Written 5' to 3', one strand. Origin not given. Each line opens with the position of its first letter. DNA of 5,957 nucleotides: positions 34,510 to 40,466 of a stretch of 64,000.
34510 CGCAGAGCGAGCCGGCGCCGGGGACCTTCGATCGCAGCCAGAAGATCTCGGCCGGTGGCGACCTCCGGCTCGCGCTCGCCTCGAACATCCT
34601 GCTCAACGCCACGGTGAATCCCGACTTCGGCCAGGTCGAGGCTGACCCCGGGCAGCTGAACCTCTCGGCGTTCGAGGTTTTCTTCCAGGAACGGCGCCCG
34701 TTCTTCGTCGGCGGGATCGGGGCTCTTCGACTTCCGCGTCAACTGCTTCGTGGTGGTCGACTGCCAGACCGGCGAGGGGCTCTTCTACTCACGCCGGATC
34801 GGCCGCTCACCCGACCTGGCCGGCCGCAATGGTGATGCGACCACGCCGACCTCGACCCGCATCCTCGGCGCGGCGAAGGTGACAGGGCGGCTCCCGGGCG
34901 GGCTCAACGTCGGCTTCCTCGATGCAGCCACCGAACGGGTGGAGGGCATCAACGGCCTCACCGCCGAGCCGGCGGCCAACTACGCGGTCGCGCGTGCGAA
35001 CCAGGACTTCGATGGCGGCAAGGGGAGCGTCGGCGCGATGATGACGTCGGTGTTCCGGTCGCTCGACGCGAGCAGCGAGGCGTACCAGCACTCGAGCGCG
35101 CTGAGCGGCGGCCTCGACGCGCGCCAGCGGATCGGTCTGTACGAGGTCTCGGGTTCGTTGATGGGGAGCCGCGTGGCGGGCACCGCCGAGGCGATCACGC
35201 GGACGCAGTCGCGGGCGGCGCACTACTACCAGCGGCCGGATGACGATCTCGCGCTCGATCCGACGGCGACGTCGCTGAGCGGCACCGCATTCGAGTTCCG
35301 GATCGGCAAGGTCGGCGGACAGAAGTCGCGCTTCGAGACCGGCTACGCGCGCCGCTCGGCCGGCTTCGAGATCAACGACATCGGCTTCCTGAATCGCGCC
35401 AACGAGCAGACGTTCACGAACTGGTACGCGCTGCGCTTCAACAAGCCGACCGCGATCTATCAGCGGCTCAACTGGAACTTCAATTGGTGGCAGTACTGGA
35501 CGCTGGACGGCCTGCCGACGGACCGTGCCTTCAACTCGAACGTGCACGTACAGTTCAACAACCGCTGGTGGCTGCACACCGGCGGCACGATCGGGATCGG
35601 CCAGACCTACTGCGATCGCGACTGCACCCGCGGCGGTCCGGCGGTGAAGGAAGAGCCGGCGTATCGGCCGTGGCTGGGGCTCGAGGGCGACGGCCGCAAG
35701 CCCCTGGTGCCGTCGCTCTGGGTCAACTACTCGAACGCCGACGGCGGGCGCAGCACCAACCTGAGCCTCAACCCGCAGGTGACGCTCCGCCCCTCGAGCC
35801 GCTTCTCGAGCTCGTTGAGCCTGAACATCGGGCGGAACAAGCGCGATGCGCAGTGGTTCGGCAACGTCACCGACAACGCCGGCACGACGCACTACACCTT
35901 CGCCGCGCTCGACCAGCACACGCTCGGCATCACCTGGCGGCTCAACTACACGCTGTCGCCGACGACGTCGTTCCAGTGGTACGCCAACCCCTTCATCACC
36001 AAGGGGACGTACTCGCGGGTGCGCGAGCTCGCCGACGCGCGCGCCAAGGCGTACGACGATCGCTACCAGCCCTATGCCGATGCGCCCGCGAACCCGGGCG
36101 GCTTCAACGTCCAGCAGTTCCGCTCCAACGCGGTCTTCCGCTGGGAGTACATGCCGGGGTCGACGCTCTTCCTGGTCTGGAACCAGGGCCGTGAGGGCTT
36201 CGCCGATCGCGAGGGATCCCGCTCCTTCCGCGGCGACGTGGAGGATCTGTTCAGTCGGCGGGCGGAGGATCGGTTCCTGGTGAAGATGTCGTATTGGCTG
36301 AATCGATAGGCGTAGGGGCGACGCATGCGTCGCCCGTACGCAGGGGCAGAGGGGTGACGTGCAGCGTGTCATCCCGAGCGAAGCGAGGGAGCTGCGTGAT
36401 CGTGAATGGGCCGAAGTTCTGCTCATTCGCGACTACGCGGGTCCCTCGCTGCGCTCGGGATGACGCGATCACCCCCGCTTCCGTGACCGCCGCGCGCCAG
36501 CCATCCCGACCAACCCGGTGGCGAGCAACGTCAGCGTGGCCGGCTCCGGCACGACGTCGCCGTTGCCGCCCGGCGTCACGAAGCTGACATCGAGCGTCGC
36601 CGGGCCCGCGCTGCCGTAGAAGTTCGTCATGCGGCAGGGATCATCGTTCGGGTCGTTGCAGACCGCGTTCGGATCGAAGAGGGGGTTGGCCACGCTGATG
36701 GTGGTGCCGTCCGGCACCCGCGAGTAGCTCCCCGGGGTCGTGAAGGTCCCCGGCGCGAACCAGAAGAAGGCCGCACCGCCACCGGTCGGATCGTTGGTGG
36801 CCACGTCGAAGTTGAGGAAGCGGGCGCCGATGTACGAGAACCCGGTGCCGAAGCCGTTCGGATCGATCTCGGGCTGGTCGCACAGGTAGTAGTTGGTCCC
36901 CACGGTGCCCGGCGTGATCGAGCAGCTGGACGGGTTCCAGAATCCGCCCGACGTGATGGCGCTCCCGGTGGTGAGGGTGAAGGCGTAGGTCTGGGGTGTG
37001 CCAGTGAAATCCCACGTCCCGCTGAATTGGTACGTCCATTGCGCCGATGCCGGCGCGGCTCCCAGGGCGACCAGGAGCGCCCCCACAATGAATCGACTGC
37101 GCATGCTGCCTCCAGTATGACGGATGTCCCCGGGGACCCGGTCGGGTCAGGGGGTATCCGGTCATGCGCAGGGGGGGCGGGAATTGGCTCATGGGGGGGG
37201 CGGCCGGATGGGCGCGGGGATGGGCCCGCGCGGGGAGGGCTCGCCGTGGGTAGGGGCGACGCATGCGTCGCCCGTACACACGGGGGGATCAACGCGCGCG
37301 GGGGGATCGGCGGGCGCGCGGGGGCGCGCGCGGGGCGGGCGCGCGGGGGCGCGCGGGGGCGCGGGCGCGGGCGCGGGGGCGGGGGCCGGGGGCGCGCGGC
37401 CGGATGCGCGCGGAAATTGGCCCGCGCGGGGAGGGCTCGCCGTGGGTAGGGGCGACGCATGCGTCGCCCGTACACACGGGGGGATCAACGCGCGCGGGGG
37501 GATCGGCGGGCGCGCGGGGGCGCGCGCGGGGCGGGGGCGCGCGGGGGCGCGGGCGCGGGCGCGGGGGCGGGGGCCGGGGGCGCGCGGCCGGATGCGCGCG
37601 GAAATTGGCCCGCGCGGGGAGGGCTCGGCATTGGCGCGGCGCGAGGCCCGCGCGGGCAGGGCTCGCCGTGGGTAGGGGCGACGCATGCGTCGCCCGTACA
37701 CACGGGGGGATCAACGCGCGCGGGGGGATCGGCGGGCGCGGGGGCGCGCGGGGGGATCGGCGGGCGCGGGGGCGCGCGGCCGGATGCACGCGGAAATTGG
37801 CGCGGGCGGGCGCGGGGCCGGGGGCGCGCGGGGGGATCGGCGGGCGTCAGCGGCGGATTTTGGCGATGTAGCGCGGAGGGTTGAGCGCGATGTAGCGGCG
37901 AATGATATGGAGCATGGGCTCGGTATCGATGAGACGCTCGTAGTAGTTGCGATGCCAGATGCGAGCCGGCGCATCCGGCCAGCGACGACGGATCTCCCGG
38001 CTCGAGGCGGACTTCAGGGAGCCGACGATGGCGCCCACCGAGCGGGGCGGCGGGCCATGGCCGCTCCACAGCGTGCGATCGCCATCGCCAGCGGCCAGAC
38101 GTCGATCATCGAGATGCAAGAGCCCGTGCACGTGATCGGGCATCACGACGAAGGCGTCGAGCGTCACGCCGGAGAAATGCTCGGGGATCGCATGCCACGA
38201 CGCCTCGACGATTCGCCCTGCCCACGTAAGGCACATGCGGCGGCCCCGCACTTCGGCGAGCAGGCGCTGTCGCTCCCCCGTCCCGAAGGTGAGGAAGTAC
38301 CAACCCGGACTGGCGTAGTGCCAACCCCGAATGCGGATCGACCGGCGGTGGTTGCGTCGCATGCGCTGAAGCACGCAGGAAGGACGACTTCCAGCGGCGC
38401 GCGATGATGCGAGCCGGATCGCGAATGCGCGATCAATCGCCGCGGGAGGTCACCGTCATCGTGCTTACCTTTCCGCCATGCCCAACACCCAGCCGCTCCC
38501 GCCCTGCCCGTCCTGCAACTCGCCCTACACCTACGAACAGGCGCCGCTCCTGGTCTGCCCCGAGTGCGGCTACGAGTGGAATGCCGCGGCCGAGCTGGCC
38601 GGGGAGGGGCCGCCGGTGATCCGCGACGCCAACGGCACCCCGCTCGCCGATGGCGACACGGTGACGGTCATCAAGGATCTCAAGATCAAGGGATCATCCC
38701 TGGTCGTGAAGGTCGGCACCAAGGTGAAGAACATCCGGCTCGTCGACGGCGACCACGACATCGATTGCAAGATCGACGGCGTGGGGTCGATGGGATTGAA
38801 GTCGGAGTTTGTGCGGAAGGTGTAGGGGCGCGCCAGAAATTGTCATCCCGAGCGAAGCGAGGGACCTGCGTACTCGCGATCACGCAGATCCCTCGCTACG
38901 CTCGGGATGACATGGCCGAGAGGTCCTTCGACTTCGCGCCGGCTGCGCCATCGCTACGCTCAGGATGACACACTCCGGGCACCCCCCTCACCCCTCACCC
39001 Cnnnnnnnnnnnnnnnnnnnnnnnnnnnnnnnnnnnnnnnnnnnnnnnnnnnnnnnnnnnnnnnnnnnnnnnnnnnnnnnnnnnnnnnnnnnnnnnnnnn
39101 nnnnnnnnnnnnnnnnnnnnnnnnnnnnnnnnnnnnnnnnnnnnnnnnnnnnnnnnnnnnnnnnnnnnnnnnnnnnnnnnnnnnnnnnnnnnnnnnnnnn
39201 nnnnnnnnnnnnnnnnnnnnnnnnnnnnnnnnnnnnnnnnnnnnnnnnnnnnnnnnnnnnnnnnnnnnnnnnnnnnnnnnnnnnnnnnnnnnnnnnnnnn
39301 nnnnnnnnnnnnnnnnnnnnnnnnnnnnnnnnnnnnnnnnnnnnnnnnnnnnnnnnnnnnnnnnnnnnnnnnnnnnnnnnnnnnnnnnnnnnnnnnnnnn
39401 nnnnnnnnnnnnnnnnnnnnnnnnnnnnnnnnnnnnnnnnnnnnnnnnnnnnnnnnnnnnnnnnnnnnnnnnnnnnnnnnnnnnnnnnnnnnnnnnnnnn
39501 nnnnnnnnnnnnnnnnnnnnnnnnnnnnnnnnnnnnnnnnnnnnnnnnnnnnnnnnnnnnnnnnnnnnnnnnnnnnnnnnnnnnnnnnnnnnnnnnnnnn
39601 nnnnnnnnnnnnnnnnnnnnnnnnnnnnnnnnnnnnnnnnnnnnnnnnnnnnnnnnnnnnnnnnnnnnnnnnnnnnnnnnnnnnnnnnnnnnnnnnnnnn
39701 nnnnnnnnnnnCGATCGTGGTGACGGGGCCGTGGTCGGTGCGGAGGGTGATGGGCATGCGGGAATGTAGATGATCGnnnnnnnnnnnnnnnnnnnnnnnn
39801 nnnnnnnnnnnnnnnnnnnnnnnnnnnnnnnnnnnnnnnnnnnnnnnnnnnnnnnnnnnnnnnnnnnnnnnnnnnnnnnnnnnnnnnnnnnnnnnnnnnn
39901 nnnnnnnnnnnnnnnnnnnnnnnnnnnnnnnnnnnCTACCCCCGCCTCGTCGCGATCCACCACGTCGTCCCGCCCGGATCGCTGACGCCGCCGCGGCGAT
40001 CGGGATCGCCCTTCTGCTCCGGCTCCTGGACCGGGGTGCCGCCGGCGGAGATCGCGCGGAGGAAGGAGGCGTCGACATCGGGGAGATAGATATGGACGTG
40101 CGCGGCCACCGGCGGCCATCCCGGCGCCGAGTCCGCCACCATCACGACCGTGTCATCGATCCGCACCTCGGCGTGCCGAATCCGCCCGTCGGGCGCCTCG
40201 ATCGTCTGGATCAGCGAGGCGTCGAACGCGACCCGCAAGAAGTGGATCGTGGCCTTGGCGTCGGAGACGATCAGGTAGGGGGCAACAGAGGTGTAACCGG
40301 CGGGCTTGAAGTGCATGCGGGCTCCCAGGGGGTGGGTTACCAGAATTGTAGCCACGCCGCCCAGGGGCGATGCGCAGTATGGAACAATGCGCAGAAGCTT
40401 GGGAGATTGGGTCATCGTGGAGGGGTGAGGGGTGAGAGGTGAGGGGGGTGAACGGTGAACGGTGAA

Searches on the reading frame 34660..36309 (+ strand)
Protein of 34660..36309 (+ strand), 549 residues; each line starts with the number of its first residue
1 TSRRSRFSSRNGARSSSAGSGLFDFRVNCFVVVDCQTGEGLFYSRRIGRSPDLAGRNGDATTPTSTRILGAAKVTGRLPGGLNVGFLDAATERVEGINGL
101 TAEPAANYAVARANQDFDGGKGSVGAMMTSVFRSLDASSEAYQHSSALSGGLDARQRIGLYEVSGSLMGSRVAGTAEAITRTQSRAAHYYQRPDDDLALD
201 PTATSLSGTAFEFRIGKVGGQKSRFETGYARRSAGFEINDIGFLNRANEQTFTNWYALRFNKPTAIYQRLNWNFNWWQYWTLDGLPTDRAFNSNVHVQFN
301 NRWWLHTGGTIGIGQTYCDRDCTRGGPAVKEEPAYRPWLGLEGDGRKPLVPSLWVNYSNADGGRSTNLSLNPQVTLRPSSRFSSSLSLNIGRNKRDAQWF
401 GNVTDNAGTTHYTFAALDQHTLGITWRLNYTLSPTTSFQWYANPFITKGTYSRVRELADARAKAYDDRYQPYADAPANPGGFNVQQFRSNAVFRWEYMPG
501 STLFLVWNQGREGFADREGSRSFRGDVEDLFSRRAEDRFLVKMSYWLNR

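Call 41: search_protein_families(library=pfam, proteins=[window:34660-36309:+])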
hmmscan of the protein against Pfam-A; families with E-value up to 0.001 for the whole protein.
window:34660-36309:+ (549 aa): 1 family
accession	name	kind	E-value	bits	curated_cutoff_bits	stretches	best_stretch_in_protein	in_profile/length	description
PF19313.5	DUF5916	-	9.4e-44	150.5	22.6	1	40-547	87-563/572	Domain of unknown function (DUF5916)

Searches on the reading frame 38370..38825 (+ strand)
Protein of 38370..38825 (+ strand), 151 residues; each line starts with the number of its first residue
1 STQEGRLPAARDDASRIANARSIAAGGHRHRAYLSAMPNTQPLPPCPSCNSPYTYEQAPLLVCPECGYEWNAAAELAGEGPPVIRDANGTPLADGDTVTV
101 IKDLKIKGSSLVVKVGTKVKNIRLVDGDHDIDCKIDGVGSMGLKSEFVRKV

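Call 13: search_protein_families(library=pfam, proteins=[window:38370-38825:+])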
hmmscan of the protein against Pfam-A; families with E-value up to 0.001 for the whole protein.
window:38370-38825:+ (151 aa): 2 families
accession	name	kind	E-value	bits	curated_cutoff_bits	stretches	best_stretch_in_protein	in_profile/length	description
PF03831.20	YjdM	-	1.3e-32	111.9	23.2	1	84-151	1-69/69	PhnA domain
PF08274.17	Zn_Ribbon_YjdM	-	1.1e-11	45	30.8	1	43-71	2-30/30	PhnA Zinc-Ribbon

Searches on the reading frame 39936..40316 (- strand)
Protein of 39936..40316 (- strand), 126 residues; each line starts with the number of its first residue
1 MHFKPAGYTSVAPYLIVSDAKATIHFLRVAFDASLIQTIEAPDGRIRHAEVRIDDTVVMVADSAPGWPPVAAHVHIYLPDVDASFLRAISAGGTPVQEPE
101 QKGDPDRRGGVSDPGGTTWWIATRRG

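Call 13: search_protein_families(library=pfam, proteins=[window:39936-40316:-])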
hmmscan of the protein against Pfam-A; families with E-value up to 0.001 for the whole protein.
window:39936-40316:- (126 aa): 3 families
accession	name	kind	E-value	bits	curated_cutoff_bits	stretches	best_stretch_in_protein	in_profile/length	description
PF00903.31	Glyoxalase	-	3.6e-09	37.5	20.6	1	15-121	7-121/121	Glyoxalase/Bleomycin resistance protein/Dioxygenase superfamily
PF22650.2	At5g48480-like_C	-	0.00014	22.6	27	1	80-119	8-47/50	Glyoxalase At5g48480-like C-terminal domain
PF18029.7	Glyoxalase_6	-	0.00068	20.7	23.6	1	56-118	43-102/106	Glyoxalase-like domain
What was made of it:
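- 39936..40316 (-): Downstream gene: a glyoxalase/VOC-family protein on the same strand. Pfam Glyoxalase, E = 3.6e-9, residues 15-121 of 126 (call 13).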
